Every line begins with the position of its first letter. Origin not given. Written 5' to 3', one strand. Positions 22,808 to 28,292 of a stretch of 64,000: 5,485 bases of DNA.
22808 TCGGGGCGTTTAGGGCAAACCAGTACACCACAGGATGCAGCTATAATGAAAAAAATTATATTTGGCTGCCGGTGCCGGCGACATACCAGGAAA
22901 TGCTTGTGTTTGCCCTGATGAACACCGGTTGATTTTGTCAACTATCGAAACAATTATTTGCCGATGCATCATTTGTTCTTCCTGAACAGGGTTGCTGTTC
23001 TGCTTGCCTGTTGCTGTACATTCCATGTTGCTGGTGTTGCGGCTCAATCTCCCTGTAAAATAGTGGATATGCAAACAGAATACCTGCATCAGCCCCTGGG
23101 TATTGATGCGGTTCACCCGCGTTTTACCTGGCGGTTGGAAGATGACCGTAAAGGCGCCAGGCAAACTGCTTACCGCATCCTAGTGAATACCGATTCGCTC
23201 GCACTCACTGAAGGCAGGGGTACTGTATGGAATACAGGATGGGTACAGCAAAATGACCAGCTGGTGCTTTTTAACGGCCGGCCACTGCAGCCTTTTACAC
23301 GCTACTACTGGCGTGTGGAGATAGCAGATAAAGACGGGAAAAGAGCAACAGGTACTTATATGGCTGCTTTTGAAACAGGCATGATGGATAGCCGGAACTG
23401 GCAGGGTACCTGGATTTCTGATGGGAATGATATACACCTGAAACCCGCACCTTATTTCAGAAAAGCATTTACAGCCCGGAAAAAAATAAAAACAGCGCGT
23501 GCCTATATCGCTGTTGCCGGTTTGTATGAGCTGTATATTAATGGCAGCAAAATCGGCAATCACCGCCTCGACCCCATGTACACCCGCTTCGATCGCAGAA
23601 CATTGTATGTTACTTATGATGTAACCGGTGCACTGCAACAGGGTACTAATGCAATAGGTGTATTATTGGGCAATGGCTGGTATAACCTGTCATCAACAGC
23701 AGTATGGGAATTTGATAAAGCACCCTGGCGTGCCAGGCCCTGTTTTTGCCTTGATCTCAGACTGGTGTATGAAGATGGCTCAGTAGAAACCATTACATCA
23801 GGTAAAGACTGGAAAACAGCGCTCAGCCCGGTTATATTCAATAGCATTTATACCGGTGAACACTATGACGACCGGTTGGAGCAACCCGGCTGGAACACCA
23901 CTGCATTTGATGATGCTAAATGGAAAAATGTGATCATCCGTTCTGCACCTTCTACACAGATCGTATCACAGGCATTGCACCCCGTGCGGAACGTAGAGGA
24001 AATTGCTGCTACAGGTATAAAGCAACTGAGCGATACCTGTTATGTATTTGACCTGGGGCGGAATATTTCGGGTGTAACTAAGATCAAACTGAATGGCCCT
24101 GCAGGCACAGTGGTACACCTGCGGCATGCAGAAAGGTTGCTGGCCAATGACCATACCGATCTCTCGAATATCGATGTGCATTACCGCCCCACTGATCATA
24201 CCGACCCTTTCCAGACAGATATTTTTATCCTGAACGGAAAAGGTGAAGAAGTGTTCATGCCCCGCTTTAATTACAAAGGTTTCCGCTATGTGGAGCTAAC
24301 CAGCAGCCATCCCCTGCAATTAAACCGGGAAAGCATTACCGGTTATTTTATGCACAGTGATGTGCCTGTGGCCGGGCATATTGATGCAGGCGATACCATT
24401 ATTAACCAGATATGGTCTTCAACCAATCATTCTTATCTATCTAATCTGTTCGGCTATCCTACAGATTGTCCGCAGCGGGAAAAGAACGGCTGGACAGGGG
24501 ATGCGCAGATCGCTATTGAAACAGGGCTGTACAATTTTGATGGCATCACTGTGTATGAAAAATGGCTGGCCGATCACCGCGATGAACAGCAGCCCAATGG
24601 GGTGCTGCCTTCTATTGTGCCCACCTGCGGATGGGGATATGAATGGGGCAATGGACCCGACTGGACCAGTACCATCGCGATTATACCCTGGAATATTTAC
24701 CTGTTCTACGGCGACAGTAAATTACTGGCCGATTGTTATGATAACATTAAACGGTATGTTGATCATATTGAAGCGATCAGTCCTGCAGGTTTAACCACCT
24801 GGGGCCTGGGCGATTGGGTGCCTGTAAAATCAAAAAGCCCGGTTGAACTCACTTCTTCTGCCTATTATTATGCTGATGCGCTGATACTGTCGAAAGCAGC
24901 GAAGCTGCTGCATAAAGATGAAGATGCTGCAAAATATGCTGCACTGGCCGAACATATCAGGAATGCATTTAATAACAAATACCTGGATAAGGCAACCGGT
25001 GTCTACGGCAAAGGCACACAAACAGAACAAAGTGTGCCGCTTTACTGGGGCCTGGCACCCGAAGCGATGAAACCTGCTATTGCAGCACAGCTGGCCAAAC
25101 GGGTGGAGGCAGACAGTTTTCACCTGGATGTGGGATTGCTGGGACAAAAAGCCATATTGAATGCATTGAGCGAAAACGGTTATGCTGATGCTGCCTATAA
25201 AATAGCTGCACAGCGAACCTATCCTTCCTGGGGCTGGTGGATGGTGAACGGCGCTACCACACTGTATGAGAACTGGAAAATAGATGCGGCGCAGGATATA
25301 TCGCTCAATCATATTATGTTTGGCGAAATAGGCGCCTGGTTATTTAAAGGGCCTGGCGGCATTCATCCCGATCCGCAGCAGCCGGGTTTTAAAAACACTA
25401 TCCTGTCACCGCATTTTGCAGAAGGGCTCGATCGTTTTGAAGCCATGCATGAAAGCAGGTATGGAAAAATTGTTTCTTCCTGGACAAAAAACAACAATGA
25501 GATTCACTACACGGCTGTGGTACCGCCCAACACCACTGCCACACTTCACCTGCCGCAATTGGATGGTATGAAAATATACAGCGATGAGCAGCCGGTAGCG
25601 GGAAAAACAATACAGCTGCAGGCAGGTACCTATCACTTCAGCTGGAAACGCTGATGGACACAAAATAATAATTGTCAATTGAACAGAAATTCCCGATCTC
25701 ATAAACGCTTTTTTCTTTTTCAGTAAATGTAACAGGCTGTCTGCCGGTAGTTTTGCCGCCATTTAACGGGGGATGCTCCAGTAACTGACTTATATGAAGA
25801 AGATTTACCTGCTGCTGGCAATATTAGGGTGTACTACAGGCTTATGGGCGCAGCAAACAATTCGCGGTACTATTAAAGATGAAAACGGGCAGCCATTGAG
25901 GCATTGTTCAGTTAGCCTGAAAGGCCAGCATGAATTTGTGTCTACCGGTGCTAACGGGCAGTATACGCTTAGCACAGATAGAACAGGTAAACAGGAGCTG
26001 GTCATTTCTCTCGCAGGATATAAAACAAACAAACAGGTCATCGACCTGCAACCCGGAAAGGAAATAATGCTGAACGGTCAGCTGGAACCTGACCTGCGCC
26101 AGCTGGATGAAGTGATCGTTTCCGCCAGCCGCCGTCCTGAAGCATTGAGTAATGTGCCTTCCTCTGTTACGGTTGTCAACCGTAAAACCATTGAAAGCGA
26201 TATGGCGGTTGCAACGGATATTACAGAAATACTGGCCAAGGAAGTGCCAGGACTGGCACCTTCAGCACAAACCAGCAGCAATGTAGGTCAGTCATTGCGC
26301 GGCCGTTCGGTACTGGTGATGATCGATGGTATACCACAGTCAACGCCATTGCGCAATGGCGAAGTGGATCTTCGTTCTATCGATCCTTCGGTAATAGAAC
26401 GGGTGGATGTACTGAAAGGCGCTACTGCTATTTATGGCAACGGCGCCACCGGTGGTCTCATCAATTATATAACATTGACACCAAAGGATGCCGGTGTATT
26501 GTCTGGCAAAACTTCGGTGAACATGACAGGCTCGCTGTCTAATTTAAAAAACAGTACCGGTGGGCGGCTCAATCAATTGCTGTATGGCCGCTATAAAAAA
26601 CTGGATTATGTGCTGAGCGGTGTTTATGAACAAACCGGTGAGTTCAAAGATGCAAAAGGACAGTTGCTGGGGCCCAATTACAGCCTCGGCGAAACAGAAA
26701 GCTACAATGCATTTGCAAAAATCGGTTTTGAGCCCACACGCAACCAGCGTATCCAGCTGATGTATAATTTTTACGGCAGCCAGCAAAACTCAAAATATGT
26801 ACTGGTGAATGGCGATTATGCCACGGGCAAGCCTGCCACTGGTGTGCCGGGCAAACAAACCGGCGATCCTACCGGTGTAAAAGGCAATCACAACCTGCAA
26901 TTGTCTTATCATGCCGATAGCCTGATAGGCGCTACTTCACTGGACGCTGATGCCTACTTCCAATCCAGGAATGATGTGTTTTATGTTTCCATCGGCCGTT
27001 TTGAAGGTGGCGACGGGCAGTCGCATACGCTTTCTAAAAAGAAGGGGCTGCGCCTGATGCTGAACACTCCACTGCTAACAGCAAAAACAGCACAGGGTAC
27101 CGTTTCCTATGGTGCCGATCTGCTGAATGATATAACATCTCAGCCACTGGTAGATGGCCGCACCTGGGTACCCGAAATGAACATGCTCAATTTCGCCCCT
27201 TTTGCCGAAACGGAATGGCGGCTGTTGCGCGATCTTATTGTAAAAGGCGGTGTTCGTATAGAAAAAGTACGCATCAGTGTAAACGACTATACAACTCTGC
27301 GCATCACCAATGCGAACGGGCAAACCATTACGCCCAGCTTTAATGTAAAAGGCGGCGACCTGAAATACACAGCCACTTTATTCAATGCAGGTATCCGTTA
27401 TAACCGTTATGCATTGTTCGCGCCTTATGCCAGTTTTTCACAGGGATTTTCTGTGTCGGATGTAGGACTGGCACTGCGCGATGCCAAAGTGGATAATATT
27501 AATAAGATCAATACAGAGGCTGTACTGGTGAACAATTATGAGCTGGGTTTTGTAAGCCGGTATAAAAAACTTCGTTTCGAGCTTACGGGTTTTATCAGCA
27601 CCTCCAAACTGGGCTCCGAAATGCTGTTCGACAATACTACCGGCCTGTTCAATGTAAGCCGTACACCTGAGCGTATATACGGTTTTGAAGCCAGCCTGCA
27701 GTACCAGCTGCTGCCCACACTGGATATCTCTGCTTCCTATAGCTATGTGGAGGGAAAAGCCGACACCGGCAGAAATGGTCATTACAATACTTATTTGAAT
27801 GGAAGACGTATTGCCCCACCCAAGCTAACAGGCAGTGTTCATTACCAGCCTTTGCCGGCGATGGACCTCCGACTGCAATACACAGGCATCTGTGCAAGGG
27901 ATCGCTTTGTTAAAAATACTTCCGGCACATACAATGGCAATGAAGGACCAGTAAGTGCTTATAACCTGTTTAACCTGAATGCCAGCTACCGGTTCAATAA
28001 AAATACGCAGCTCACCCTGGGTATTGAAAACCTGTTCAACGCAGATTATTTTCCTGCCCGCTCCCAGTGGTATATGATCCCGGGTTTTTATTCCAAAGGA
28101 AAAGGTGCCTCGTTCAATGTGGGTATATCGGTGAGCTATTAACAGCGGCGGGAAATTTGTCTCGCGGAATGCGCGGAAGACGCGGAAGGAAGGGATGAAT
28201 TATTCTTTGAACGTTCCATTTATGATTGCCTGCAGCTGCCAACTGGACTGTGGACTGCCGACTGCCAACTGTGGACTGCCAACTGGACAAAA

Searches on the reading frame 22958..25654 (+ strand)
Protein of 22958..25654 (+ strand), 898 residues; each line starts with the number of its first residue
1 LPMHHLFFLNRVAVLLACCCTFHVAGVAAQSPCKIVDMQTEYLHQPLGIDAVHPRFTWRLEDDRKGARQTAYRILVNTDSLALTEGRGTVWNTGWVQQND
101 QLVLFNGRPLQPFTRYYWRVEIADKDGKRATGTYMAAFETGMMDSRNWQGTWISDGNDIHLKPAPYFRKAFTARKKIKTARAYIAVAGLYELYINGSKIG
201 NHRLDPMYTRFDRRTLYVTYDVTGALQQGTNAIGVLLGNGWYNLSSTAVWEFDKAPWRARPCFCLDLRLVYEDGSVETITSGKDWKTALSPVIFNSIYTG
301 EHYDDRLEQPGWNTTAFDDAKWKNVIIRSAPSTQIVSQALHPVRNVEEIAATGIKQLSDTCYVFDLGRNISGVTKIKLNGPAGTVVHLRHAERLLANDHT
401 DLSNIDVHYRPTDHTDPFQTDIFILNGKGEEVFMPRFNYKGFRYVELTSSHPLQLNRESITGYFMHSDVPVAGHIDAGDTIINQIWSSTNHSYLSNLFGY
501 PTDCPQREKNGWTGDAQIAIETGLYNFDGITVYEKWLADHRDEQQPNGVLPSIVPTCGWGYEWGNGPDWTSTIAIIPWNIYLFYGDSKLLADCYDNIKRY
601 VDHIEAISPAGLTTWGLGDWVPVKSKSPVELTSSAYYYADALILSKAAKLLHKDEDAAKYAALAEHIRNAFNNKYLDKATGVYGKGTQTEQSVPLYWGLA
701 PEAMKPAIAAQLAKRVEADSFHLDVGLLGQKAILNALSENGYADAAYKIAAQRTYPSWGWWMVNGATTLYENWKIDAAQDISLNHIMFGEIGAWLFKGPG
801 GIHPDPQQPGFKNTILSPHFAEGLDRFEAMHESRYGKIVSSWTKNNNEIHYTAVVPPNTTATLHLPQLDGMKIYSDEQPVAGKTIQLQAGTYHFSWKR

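Call 65: search_protein_families(library=pfam, proteins=[window:22958-25654:+], max_evalue=0.00001)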
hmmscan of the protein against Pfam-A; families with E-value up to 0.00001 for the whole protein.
window:22958-25654:+ (898 aa): 5 families
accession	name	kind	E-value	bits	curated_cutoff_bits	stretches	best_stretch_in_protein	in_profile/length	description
PF17389.8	Bac_rhamnosid6H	-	2e-106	356.6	24.5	1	472-797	3-337/339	Bacterial alpha-L-rhamnosidase 6 hairpin glycosidase domain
PF08531.16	Bac_rhamnosid_N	-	6e-59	199.2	25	1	175-347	1-172/172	Alpha-L-rhamnosidase N-terminal domain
PF25788.1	Ig_Rha78A_N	-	7.7e-30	103.7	27.4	1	35-144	1-105/105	Rha78A-like, N-terminal immunoglobulin domain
PF05592.18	Bac_rhamnosid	-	2e-23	82.7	22.2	1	356-466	2-102/102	Bacterial alpha-L-rhamnosidase concanavalin-like domain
PF17390.7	Bac_rhamnosid_C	-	1.9e-17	63.3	22.1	1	801-873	1-71/78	Bacterial alpha-L-rhamnosidase C-terminal domain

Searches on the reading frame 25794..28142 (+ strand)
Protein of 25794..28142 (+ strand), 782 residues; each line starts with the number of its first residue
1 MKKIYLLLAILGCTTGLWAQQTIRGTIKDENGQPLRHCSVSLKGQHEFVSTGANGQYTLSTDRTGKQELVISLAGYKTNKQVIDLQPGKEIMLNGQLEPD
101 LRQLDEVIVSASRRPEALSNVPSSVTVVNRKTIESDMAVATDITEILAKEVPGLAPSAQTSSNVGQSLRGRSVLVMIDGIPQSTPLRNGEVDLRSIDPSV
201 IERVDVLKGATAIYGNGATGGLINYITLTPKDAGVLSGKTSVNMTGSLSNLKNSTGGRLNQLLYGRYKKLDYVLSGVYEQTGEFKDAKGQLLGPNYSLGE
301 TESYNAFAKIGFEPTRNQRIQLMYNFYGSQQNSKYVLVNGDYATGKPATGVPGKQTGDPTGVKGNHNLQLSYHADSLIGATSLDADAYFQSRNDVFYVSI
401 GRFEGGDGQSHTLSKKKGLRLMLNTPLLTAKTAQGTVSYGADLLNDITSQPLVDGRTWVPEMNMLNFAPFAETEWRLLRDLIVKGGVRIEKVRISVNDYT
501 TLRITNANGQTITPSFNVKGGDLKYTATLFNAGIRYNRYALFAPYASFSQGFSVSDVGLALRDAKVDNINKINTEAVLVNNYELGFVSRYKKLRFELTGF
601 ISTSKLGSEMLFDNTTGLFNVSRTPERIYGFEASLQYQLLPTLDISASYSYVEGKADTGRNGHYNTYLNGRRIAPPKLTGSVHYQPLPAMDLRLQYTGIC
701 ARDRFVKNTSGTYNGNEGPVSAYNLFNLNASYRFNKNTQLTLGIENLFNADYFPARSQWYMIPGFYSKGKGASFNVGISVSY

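Call 65: search_protein_families(library=pfam, proteins=[window:25794-28142:+], max_evalue=0.00001)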
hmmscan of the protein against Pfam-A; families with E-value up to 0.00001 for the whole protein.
window:25794-28142:+ (782 aa): 4 families
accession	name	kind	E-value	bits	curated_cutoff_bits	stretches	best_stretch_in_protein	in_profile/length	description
PF00593.30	TonB_dep_Rec_b-barrel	-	4e-28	99.9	27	1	316-747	11-436/436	TonB dependent receptor-like, beta-barrel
PF07715.20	Plug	-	4.4e-20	72.6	23.9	1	118-221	2-106/107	TonB-dependent Receptor Plug Domain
PF13715.12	CarbopepD_reg_2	-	1.4e-15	57.6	32.2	1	23-109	1-88/88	CarboxypepD_reg-like domain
PF13620.12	CarboxypepD_reg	-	2.9e-12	47.2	32.3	1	22-96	1-80/82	Carboxypeptidase regulatory-like domain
